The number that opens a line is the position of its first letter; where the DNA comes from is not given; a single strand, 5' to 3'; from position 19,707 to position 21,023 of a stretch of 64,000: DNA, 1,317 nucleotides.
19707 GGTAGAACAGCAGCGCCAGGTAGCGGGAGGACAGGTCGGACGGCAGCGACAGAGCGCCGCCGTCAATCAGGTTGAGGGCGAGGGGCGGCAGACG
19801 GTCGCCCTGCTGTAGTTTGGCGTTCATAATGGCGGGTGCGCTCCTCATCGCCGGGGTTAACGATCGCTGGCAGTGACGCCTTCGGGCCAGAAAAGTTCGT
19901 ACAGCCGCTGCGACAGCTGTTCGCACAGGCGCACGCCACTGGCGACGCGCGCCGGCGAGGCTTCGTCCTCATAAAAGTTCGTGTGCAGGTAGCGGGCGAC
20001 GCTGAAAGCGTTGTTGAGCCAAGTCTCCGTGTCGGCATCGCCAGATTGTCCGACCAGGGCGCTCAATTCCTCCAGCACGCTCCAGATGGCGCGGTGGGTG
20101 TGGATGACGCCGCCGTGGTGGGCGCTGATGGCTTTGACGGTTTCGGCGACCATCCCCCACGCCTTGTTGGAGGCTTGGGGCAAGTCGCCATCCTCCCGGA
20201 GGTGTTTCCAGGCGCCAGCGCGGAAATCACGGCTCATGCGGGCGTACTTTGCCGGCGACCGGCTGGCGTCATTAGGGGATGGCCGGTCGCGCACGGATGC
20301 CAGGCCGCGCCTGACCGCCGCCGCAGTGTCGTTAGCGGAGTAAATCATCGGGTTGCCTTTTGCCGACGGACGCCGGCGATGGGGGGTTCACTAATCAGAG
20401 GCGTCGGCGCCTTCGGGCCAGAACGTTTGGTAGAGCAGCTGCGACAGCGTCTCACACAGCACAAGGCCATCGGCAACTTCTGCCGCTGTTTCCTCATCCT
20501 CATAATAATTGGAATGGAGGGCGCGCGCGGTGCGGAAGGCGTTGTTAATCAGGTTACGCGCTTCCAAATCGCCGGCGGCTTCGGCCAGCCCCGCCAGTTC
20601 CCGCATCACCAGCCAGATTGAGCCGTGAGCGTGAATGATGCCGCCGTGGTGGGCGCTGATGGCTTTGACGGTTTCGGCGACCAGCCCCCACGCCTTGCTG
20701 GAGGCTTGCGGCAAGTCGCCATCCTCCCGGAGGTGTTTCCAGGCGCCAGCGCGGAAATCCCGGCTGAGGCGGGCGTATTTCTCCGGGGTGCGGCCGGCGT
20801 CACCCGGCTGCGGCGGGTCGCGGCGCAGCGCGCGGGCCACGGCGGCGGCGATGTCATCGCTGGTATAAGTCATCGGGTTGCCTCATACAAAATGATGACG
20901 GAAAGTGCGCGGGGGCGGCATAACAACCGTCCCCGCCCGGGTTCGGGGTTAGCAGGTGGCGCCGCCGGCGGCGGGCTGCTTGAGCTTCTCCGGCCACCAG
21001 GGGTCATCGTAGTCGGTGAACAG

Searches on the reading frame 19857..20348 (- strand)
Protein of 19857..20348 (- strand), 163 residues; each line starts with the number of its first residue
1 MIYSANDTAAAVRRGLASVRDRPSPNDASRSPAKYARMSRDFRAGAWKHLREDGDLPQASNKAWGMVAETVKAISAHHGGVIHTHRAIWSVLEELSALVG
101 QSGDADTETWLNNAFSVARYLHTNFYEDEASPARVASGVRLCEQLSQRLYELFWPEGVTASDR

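Call 58: search_protein_families(library=pfam, proteins=[window:19857-20348:-], max_evalue=0.001)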
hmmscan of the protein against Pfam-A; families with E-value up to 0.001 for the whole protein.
window:19857-20348:- (163 aa): 1 family
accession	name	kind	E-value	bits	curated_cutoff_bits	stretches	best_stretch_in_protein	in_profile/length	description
PF05942.16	PaREP1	-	1.4e-10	41.6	24.4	1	50-139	16-108/115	Archaeal PaREP1/PaREP8 family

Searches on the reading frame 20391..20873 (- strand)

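Call 58: search_protein_families(library=pfam, proteins=[window:20391-20873:-], max_evalue=0.001)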
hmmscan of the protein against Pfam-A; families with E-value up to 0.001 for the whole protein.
window:20391-20873:- (160 aa): 1 family
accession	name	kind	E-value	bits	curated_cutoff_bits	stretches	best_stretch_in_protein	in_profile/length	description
PF05942.16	PaREP1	-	6.7e-08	32.9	24.4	1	47-133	15-104/115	Archaeal PaREP1/PaREP8 family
